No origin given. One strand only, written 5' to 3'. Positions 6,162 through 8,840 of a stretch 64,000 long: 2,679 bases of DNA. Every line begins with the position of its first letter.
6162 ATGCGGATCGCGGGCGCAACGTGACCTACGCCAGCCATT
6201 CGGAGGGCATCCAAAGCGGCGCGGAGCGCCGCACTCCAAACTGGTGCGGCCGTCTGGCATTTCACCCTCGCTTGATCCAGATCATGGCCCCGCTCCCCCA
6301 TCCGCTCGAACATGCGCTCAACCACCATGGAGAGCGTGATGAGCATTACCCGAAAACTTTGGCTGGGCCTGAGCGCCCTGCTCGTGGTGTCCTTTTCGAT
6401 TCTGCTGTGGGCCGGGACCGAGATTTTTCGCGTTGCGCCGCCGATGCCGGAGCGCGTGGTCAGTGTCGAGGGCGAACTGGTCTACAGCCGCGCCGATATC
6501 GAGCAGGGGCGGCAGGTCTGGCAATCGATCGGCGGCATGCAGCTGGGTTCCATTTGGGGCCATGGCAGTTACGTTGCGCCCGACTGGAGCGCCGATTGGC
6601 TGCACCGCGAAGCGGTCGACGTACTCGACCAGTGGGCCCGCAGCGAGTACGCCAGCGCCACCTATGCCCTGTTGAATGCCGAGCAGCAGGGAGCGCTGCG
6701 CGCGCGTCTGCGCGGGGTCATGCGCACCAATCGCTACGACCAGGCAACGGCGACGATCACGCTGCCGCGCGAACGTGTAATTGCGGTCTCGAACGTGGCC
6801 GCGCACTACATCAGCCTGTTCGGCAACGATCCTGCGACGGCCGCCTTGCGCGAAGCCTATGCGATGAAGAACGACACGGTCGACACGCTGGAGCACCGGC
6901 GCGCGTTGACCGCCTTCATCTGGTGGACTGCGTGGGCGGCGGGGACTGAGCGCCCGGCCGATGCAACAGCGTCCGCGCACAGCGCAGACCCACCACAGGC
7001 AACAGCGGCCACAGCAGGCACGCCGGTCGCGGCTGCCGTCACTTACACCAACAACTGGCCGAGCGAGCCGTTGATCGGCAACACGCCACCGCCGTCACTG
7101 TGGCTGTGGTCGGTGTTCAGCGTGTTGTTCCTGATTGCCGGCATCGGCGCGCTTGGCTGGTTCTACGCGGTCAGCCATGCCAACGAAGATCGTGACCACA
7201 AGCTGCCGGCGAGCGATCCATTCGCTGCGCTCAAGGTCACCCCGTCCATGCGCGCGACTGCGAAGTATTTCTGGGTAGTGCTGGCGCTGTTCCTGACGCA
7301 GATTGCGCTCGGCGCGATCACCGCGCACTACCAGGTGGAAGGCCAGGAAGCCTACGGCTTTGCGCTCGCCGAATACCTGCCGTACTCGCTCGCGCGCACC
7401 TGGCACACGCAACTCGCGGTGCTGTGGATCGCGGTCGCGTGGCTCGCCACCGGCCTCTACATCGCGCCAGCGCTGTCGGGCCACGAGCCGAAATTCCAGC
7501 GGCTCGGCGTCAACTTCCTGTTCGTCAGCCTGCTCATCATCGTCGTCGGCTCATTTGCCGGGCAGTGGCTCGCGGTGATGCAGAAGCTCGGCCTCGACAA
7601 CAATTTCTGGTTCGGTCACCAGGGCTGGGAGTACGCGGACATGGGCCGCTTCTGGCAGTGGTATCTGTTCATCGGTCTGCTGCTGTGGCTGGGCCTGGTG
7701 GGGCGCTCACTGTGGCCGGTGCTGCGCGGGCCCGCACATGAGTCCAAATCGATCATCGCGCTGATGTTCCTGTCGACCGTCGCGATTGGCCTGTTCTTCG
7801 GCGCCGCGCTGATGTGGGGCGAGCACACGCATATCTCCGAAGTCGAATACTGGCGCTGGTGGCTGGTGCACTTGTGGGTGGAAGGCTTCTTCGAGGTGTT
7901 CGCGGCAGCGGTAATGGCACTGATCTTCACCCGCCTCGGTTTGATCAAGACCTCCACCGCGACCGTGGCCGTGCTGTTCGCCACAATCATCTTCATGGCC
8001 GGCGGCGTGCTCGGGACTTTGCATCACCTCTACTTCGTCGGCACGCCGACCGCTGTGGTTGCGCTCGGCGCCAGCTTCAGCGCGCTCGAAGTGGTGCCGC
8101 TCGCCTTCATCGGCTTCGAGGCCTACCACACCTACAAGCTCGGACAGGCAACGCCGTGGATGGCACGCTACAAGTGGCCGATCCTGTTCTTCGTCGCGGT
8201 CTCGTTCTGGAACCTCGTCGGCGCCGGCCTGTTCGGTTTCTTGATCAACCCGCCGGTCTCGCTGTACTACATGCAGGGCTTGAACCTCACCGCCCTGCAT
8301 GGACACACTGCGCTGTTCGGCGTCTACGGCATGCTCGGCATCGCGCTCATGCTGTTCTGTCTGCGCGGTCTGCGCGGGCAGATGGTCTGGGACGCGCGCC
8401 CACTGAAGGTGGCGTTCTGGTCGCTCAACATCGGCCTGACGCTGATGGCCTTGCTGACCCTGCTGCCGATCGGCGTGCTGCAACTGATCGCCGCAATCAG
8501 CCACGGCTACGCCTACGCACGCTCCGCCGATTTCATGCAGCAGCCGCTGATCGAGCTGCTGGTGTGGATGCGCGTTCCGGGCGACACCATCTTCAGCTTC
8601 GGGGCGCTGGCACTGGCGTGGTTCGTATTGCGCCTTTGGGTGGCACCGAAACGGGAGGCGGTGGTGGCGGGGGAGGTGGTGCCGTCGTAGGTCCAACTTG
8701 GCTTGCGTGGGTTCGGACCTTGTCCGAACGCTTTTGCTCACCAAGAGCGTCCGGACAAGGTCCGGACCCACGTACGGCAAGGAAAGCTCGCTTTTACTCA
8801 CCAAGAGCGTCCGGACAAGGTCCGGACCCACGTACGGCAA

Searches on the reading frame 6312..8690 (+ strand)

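Call 9: search_protein_families(library=pfam, proteins=[window:6312-8690:+])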
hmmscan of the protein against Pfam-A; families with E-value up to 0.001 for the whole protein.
window:6312-8690:+ (792 aa): 2 families
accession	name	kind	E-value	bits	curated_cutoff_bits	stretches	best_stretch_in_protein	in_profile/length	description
PF22085.1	NorB_cytochrome_c-like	-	1.5e-61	208.4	29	1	46-218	1-172/181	Nitric oxide reductase subunit B, cytochrome c-like domain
PF00115.25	COX1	-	5.5e-59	200.6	34.8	1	315-760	2-436/436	Cytochrome C and Quinol oxidase polypeptide I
